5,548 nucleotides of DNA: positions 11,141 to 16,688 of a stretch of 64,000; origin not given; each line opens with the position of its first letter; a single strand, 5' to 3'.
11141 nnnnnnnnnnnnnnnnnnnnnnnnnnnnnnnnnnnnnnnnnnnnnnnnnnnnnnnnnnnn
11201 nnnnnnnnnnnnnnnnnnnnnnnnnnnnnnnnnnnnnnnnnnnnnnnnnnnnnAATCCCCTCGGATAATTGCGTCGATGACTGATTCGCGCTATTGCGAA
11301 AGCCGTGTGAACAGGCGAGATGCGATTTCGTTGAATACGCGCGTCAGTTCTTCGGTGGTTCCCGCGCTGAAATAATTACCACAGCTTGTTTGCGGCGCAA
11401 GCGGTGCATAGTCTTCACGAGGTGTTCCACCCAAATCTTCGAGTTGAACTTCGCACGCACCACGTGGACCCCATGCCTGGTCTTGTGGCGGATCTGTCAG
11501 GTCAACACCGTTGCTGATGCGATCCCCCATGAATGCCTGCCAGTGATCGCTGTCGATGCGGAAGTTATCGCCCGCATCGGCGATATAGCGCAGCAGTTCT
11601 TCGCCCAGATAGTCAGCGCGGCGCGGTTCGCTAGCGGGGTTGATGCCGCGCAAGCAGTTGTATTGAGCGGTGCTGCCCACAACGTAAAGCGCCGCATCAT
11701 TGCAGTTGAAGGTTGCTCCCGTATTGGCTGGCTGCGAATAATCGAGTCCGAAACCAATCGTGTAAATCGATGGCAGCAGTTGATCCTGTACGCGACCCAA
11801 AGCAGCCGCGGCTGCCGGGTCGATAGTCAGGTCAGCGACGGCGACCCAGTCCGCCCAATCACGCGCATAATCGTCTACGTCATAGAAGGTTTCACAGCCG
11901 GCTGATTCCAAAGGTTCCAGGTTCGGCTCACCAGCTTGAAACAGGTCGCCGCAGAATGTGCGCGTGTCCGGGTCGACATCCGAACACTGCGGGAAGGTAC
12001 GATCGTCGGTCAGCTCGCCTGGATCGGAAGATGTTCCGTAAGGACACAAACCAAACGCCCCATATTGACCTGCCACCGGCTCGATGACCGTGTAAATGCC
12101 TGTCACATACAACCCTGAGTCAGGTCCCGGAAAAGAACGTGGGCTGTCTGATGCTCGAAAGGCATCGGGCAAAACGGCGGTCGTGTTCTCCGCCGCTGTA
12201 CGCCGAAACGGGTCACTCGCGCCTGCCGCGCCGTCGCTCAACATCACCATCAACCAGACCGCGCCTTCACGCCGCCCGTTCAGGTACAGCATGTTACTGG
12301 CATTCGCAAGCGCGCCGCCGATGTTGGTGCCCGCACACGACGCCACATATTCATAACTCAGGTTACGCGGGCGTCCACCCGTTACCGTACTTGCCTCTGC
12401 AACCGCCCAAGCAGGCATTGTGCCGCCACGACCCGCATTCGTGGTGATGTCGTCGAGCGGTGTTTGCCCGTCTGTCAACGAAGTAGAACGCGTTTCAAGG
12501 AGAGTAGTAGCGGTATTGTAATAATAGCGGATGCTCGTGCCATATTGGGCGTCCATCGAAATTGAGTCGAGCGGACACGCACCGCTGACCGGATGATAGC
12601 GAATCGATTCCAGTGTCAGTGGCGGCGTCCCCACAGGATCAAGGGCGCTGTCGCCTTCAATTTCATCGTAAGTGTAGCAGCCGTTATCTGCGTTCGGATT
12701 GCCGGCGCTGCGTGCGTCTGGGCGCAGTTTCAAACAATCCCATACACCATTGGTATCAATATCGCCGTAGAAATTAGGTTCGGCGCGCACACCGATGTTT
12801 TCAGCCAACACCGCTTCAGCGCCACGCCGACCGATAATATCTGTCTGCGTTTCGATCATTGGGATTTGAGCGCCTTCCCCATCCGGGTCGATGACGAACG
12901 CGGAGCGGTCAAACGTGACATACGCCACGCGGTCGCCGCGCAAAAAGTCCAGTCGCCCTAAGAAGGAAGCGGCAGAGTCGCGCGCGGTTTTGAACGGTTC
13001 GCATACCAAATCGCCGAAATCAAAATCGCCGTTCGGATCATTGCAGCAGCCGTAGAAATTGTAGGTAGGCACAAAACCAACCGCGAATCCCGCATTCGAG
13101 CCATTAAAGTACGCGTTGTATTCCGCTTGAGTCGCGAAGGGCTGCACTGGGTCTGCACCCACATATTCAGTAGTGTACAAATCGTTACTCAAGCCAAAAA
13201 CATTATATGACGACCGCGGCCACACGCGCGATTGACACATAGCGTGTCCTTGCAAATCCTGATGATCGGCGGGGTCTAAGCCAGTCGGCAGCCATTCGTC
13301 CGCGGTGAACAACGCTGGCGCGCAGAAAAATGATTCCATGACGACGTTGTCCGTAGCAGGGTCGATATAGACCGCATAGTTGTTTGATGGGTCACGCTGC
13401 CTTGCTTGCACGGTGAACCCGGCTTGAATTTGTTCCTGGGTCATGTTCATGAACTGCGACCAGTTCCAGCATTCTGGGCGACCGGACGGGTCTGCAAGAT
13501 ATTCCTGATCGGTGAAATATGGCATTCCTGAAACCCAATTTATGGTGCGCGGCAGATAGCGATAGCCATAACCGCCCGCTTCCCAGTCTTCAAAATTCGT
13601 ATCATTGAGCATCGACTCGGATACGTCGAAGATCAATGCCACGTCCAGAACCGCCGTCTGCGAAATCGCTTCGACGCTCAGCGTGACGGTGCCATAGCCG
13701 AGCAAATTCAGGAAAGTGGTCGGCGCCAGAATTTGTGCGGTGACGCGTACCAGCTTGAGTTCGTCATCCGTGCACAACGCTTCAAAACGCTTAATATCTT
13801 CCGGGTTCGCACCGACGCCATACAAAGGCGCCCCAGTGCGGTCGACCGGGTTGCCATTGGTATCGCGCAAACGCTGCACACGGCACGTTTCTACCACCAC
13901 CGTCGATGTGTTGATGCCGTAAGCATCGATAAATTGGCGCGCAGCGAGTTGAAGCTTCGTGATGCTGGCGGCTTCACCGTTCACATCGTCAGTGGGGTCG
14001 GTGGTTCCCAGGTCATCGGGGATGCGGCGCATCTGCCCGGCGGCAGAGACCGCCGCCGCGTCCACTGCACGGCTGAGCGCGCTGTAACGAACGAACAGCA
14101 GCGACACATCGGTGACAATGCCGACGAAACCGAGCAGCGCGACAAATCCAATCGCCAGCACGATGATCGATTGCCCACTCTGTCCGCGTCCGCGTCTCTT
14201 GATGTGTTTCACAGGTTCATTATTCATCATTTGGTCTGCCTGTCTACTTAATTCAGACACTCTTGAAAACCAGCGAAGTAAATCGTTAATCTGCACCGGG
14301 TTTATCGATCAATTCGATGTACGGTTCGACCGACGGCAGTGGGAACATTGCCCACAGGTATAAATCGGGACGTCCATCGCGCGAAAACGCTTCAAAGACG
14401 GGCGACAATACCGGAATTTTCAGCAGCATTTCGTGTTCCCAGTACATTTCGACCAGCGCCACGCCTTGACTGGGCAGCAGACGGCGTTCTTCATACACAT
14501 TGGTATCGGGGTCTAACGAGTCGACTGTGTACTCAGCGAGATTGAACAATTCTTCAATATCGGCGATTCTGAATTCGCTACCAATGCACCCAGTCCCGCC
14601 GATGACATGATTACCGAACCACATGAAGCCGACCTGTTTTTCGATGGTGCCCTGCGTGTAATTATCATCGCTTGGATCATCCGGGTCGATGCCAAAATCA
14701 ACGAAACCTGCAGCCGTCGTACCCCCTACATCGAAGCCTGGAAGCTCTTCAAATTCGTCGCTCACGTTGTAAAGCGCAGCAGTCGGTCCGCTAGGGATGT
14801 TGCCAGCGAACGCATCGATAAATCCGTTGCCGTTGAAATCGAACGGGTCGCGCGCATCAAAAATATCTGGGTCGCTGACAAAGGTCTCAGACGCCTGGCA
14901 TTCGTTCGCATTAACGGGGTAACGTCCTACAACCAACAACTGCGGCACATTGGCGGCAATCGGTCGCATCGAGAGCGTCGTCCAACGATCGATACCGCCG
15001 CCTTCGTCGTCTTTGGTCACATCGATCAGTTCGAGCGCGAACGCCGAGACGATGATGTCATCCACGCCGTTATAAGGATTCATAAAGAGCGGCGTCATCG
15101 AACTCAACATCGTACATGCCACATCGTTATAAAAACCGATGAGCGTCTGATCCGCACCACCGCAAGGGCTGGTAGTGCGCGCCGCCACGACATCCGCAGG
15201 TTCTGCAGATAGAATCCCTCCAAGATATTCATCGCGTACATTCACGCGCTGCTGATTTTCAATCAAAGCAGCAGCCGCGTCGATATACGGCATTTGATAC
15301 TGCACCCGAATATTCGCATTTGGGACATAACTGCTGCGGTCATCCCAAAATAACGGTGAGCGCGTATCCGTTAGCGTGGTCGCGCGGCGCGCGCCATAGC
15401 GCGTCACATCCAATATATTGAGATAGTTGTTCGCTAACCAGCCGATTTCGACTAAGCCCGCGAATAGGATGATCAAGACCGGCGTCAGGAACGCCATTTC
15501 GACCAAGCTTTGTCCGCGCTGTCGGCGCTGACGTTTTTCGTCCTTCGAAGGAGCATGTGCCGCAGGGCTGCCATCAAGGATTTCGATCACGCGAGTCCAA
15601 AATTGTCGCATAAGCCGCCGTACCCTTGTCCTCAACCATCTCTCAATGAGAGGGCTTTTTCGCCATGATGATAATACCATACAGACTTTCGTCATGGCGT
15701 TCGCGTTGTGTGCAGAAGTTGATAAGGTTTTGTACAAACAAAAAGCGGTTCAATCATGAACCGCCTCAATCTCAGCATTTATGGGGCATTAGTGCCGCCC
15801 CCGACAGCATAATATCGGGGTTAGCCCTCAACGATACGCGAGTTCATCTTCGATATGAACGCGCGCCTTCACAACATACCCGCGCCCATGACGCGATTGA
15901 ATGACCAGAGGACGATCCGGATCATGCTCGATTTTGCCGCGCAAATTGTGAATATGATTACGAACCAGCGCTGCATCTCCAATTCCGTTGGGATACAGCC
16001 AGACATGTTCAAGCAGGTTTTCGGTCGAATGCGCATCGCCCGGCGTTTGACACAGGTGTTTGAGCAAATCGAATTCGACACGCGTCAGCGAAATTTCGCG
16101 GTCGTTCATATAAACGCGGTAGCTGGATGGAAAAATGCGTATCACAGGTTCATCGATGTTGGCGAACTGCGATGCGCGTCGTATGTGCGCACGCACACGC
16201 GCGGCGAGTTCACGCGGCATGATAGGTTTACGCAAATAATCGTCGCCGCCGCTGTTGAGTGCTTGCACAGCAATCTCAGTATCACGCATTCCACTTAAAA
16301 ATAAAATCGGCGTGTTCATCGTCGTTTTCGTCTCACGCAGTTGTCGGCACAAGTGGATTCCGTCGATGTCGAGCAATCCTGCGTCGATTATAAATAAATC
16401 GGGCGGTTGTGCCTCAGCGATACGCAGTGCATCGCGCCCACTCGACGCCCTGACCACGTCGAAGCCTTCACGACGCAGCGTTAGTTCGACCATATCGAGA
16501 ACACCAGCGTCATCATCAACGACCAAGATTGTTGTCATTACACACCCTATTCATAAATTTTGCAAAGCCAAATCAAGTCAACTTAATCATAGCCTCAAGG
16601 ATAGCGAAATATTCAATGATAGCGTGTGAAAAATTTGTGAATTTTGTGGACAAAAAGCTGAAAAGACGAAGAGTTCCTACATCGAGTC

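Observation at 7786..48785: Split Tad pilus locus bracketing a GT-C glycosylation line: candidate glyco-pilus system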

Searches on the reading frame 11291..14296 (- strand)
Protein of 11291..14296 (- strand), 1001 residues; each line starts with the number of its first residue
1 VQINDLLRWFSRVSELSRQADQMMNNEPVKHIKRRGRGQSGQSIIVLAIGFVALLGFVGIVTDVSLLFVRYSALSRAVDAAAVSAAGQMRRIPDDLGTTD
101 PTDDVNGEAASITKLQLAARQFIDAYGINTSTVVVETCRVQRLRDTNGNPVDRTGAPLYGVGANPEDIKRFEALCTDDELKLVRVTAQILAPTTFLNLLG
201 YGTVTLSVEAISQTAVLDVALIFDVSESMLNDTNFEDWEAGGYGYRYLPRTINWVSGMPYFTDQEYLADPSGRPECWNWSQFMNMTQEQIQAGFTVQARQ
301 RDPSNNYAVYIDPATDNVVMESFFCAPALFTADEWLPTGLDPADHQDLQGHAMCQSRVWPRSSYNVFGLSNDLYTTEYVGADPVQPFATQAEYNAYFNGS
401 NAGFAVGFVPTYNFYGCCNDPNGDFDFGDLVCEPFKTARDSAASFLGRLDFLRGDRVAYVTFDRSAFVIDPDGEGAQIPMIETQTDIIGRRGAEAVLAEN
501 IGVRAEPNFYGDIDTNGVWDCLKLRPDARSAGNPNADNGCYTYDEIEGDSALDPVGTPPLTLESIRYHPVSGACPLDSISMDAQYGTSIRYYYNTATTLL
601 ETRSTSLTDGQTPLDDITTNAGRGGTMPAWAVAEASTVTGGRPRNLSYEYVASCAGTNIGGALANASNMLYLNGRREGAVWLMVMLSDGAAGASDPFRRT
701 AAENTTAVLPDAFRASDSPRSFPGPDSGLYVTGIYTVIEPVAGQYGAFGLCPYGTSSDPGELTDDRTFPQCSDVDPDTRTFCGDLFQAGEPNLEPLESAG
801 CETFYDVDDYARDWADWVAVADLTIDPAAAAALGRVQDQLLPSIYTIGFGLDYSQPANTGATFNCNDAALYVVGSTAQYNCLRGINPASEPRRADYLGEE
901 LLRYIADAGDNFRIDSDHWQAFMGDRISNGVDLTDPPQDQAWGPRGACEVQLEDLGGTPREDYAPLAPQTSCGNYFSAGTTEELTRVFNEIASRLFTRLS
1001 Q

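Call 3: search_protein_families(library=pfam, proteins=[window:11291-14296:-], max_evalue=0.01)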
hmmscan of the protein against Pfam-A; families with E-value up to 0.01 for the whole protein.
window:11291-14296:- (1001 aa): 1 family
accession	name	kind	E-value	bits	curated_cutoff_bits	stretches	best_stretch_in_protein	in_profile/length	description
PF13400.11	Tad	-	2e-05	25.3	22.3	1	43-87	3-46/47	Putative Flp pilus-assembly TadE/G-like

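Call 91: search_solved_structures(query=window:11291-14296:-, max_evalue=0.1)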
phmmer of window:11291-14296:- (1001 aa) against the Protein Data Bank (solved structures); distinct sequences matched with E-value up to 0.1: 0.

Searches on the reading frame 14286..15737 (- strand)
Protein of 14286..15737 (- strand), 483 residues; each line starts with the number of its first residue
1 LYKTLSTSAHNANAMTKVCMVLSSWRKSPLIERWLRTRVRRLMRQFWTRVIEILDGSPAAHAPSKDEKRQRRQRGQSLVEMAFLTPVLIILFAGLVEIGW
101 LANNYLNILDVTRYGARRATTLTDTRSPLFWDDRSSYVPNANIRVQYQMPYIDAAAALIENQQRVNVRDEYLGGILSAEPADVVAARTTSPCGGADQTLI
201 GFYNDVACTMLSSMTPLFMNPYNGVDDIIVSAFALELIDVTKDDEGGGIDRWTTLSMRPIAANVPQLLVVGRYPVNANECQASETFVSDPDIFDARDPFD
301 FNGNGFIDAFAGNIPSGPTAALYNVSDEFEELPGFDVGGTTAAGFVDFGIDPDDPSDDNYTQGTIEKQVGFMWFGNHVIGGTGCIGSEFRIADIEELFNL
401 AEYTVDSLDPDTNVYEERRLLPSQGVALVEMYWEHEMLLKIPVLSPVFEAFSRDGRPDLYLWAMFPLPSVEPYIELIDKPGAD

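Call 3: search_protein_families(library=pfam, proteins=[window:14286-15737:-], max_evalue=0.01)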
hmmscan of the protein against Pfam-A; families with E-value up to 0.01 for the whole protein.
window:14286-15737:- (483 aa): 2 families
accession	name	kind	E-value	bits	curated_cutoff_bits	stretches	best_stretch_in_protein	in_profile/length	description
PF07811.17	TadE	-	1.2e-08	35.4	22.9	1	75-117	1-43/43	TadE-like protein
PF13517.12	FG-GAP_3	-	0.008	17.2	26.9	0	300-348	1-48/61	FG-GAP-like repeat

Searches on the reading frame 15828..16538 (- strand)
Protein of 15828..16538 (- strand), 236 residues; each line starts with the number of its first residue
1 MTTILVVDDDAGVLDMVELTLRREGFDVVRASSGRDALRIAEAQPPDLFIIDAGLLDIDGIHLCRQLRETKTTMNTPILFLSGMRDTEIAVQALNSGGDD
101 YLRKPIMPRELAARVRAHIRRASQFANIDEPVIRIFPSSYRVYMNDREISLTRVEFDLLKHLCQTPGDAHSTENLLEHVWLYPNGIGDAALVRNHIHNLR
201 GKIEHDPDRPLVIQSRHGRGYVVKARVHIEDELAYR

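Call 3: search_protein_families(library=pfam, proteins=[window:15828-16538:-], max_evalue=0.01)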
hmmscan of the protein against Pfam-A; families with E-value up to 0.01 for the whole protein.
window:15828-16538:- (236 aa): 3 families
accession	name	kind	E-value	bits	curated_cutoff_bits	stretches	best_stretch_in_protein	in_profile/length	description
PF00072.30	Response_reg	-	1.1e-25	90.4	30.2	1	4-116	1-111/111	Response regulator receiver domain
PF00486.34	Trans_reg_C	-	6.5e-18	65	26.2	1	147-222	2-76/77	Transcriptional regulatory protein, C terminal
PF23198.2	PDE8A_N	-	1.1e-05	25.8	29.6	1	3-82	12-92/147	PDE8A-like, N-terminal domain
